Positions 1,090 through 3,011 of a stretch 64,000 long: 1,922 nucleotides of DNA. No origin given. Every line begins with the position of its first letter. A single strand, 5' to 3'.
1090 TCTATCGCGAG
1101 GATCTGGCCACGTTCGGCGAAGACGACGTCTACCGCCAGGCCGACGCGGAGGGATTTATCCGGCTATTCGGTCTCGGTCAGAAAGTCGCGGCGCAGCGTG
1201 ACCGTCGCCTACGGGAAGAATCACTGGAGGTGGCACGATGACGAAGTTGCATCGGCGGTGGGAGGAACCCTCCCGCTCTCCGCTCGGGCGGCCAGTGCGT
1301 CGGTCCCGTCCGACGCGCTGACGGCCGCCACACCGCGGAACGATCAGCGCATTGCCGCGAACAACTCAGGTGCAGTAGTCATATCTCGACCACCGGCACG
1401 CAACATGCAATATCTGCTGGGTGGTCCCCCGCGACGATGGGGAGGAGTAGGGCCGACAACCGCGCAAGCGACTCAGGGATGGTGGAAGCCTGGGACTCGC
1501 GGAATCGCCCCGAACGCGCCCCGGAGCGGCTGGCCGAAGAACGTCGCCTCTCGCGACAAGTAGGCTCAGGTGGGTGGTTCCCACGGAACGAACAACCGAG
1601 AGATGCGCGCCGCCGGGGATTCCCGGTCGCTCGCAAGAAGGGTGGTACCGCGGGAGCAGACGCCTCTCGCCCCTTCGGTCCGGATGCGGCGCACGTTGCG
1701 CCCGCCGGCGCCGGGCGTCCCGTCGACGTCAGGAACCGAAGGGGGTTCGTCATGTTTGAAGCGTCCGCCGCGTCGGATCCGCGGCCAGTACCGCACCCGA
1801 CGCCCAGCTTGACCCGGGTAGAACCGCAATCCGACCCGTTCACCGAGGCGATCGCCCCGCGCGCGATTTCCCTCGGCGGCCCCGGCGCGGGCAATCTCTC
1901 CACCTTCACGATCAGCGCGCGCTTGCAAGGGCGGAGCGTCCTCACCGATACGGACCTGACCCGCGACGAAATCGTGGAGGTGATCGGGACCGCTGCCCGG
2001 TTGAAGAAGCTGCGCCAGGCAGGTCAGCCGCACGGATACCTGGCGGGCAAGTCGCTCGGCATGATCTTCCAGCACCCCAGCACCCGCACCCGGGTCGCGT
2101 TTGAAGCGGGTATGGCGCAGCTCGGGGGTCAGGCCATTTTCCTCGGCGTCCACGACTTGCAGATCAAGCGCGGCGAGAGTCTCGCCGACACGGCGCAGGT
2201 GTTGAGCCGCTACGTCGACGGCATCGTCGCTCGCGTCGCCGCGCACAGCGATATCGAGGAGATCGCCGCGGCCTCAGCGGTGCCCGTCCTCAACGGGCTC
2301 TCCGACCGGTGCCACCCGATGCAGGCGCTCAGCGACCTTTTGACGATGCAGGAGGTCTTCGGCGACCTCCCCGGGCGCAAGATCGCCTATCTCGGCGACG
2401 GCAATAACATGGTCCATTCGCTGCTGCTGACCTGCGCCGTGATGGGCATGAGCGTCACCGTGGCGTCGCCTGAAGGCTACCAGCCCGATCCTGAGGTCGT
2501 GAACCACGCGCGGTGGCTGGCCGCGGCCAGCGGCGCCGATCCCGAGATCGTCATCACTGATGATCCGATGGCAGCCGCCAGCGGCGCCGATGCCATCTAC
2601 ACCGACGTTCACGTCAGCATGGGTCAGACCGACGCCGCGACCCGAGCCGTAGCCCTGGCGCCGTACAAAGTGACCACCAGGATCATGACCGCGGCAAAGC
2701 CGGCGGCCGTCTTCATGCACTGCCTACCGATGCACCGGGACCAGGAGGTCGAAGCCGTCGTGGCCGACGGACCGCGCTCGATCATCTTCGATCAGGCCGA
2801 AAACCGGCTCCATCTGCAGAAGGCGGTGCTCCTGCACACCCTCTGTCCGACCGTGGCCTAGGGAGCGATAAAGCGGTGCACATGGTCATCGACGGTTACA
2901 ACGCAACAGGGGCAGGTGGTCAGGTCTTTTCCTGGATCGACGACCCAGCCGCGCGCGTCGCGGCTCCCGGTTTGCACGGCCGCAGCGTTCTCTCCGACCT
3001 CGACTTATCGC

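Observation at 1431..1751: T-box riboswitch, apparently translational and Arg-specific, in front of the OTC/LysW operon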

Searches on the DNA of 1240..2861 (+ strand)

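Call 4: search_rna_families(source=window, start=1240, end=1800, threshold=evalue, max_evalue=10, show_alignments=5)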
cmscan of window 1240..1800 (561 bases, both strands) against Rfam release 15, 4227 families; matches with E-value up to 10: 3.
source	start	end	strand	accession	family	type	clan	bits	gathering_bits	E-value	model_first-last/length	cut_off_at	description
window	1425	1677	+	RF00230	T-box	Cis-reg; leader;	-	50.6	93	3.5e-10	1-219/219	no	T-box leader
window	1240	1423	+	RF02472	Gl_RNase_MRP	Gene; ribozyme;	-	13.2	60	1.1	34-189/189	5'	Giardia RNase MRP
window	1254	1277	+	RF01686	Acido-1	Gene; sRNA;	-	12.4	50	9.7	41-64/64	no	Acido-1 RNA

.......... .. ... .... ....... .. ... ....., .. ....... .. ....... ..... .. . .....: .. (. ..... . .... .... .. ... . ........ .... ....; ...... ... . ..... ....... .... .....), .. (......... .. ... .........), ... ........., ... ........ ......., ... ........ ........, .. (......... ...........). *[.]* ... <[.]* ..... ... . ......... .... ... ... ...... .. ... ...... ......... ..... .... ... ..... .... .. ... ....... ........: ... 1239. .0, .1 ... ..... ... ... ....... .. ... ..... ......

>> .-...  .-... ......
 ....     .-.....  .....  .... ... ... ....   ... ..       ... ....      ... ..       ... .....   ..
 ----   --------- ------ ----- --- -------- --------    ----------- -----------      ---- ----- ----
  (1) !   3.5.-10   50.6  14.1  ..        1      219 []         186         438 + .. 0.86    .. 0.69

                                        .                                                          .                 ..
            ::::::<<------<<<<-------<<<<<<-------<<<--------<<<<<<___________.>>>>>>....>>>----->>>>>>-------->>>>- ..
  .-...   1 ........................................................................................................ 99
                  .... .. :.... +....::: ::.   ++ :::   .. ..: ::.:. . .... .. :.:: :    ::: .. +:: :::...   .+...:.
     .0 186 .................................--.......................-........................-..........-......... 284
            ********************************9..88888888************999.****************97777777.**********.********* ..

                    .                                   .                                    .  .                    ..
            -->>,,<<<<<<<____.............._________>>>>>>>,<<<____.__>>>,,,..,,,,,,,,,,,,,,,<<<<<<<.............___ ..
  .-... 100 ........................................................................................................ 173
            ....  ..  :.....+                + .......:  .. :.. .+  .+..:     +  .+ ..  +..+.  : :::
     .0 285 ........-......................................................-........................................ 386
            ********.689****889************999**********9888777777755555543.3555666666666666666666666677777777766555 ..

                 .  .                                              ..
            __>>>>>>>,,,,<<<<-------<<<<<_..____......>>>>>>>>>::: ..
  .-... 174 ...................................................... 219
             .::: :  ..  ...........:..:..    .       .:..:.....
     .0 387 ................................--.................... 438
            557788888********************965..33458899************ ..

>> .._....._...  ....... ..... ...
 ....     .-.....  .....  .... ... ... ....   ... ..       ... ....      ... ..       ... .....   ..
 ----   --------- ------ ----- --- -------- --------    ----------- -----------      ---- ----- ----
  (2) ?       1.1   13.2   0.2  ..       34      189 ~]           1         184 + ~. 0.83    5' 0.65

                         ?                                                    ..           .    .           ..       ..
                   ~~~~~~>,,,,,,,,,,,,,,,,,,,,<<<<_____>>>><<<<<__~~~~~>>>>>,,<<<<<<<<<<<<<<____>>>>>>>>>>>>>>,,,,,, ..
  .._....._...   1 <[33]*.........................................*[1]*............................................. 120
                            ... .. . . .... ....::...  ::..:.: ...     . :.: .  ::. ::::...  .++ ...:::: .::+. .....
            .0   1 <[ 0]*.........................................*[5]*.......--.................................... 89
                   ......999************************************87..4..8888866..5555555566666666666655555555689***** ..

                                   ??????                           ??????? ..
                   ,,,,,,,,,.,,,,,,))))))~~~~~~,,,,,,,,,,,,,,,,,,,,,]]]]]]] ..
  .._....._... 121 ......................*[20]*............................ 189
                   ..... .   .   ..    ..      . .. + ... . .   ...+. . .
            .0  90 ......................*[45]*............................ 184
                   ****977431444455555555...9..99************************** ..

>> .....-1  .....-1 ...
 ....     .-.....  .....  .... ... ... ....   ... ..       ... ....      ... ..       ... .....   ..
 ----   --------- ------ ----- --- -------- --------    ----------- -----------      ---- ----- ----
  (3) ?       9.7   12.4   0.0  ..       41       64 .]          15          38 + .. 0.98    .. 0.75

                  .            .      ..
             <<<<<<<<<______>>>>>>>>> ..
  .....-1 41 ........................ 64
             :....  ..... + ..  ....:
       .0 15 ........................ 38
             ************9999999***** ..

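Call 54: search_rna_families(source=L060, start=3300, end=9056, threshold=evalue, max_evalue=0.001)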
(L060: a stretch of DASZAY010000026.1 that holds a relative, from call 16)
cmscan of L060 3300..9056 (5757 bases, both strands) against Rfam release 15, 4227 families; matches with E-value up to 0.001: 0.
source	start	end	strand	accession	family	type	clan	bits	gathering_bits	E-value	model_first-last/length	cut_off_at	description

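Call 84: search_rna_families(source=L060, start=8470, end=8910, threshold=evalue, max_evalue=10, show_alignments=1)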
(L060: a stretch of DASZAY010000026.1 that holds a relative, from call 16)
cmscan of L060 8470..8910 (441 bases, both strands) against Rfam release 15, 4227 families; matches with E-value up to 10: 2.
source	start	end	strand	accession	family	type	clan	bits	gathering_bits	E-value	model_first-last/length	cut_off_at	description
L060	8816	8850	+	RF00230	T-box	Cis-reg; leader;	-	13.8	93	0.83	187-216/219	no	T-box leader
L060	8811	8868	+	RF02805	PyrR207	Gene; snRNA; snoRNA; HACA-box;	-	13.7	60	8.7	1-65/65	no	Pyrobaculum sRNA 207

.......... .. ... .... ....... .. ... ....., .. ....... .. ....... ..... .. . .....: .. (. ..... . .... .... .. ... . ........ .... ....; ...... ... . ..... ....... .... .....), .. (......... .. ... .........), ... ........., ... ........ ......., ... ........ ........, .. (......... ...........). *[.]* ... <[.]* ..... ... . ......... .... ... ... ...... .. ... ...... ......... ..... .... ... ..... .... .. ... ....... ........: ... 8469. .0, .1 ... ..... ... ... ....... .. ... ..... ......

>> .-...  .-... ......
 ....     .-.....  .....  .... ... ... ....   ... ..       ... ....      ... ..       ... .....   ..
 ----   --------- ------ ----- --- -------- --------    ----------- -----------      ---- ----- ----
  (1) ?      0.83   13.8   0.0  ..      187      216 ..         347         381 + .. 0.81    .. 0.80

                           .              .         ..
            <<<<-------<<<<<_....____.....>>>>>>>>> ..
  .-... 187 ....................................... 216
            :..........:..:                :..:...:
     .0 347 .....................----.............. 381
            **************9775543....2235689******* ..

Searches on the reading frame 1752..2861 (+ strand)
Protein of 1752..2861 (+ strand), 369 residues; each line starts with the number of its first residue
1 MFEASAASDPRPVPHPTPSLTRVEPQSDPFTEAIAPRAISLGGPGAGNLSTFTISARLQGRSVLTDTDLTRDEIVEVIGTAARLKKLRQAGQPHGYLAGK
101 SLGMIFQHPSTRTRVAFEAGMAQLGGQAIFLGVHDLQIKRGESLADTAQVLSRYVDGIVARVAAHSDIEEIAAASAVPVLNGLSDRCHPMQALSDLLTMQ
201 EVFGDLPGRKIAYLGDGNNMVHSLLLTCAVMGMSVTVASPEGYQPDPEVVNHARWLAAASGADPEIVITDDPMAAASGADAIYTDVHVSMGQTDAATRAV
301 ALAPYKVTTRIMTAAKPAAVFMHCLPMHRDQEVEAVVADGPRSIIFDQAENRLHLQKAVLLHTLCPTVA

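Call 7: search_protein_families(library=pfam, proteins=[window:1752-2861:+])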
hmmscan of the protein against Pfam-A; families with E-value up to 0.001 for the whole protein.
window:1752-2861:+ (369 aa): 2 families
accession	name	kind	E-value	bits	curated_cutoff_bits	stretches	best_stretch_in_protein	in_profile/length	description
PF00185.30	OTCace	-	1.6e-52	178.1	29.4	1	208-362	2-156/157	Aspartate/ornithine carbamoyltransferase, Asp/Orn binding domain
PF02729.26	OTCace_N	-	7.4e-47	159.6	29.9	1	61-201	1-148/148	Aspartate/ornithine carbamoyltransferase, carbamoyl-P binding domain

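Call 11: search_protein_families(library=ncbifam, proteins=[window:1752-2861:+], max_evalue=0.00001)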
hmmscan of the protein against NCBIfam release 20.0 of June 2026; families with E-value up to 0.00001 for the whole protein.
window:1752-2861:+ (369 aa): 16 families
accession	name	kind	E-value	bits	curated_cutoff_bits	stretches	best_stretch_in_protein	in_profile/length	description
NF001986.0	PRK00779.1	subfamily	4.9e-117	390.5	306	1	58-364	3-304/307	ornithine carbamoyltransferase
TIGR00658.1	orni_carb_tr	equivalog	2e-111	372.1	280.85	1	62-364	2-303/304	ornithine carbamoyltransferase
NF011380.0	PRK14805.1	equivalog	6.5e-89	298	421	1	62-364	3-300/302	ornithine carbamoyltransferase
TIGR04384.1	putr_carbamoyl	exception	1.3e-84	284.2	500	1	65-367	4-310/330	putrescine carbamoyltransferase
NF003286.0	PRK04284.1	subfamily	1.1e-72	245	515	1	57-333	3-282/332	ornithine carbamoyltransferase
NF002470.0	PRK01713.1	equivalog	8.2e-55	186.5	545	1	58-333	5-283/334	ornithine carbamoyltransferase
NF009213.0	PRK12562.1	subfamily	1.6e-54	185.5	559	1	63-332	9-282/334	ornithine carbamoyltransferase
NF011379.0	PRK14804.1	equivalog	1.9e-46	158.6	373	1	65-364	11-309/311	ornithine carbamoyltransferase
NF002032.1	PRK00856.1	equivalog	1.6e-45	155.5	263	1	62-362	2-295/297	aspartate carbamoyltransferase catalytic subunit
NF003384.0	PRK04523.1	equivalog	2e-45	155.3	288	1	61-360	4-329/336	N-acetylornithine carbamoyltransferase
TIGR00670.1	asp_carb_tr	equivalog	2.9e-43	148.1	236.95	1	62-360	2-299/304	aspartate carbamoyltransferase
NF006046.0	PRK08192.1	equivalog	1.7e-32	113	512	1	57-363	3-316/339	aspartate carbamoyltransferase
NF008853.0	PRK11891.1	equivalog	1.3e-27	96.5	560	1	69-360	97-394/430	aspartate carbamoyltransferase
NF005538.0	PRK07200.1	equivalog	3.4e-18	65.9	453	1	61-285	22-270/396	knotted carbamoyltransferase YgeW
NF010387.0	PRK13814.1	equivalog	1.3e-17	63.7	660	1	67-360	12-299/310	aspartate carbamoyltransferase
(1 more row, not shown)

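Call 16: find_related_loci(query=window:1752-2861:+, collection=genome_contigs, flank=4000)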
Query window:1752-2861:+ (369 aa) in genome_contigs; peptide patterns used: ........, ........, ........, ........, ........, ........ (x = any residue, [..] = any of these).
206 stretches matched a pattern; 158 encode a relative of the query (tblastn E <= 1e-3); the best 80 are kept; 79 distinct loci.
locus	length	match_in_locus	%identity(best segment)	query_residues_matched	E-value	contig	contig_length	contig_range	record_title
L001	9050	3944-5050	92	1-369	0e+0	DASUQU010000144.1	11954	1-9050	MAG TPA_asm: Thermomicrobiales bacterium isolate SMAG_U1689 k141_1083512, whole genome shotgun sequence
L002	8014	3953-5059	88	1-369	0e+0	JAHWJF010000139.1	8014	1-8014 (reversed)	MAG: Chloroflexota bacterium isolate 0707_bin10 NODE_2373_length_8014_cov_6.236964, whole genome shotgun sequence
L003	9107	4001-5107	84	1-368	0e+0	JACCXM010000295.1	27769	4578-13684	MAG: Chloroflexia bacterium isolate MGR_bin178 SD2897-2912_k127_7207995, whole genome shotgun sequence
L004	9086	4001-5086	85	1-364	0e+0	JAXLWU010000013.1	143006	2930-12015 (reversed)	MAG: Thermomicrobiales bacterium isolate STL-CHL31 C2.82.fa-13, whole genome shotgun sequence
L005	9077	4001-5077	87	10-367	0e+0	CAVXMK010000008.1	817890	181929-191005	MAG: uncultured Chloroflexia bacterium isolate MFD02840.bin.2.193 genome assembly, contig: contig_17703, whole genome sh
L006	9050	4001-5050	84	20-369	0e+0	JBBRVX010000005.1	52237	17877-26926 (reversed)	MAG: Thermomicrobiales bacterium isolate La3_metabat2.280 La3_metabat2.280_K_1966002_L_52237_cov_13.9301, whole genome s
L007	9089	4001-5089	80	4-369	0e+0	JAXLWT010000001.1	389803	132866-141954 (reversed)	MAG: Thermomicrobiales bacterium isolate STL-CHL30 C1.275.fa-1, whole genome shotgun sequence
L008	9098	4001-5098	81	1-369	0e+0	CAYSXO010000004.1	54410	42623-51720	MAG TPA_asm: uncultured Sphaerobacteraceae bacterium isolate binchicken_co179_374 genome assembly, contig: NODE_1855_len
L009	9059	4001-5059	82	18-369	0e+0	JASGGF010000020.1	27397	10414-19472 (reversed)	MAG: Thermomicrobiales bacterium isolate 5H213 JMF-2111-06-0005.hyb.bin.213_19, whole genome shotgun sequence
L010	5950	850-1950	79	1-369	0e+0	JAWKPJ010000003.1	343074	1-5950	MAG: Thermomicrobiales bacterium isolate AC2.42 AC2.42.fa-3, whole genome shotgun sequence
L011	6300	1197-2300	83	1-367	0e+0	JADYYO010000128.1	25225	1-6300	MAG: Thermomicrobiales bacterium isolate SJ531 c_000000258666, whole genome shotgun sequence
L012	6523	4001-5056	81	18-369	0e+0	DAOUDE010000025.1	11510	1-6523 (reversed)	MAG TPA_asm: Thermomicrobiales bacterium isolate M11_10 k145_43921, whole genome shotgun sequence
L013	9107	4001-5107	88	1-369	0e+0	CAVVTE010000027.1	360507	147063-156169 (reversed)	MAG: uncultured Chloroflexia bacterium isolate MFD02840.bin.2.158 genome assembly, contig: contig_94759, whole genome sh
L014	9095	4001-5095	73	1-365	7e-178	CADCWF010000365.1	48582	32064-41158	MAG: uncultured Thermomicrobiales bacterium isolate AVDCRST_MAG59 genome assembly, contig: NODE88, whole genome shotgun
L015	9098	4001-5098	87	1-367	0e+0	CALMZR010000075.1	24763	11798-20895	MAG TPA_asm: uncultured Chloroflexi bacterium isolate SRR6670122_bin.72_CONCOCT_v1.1_MAG genome assembly, contig: ERZ534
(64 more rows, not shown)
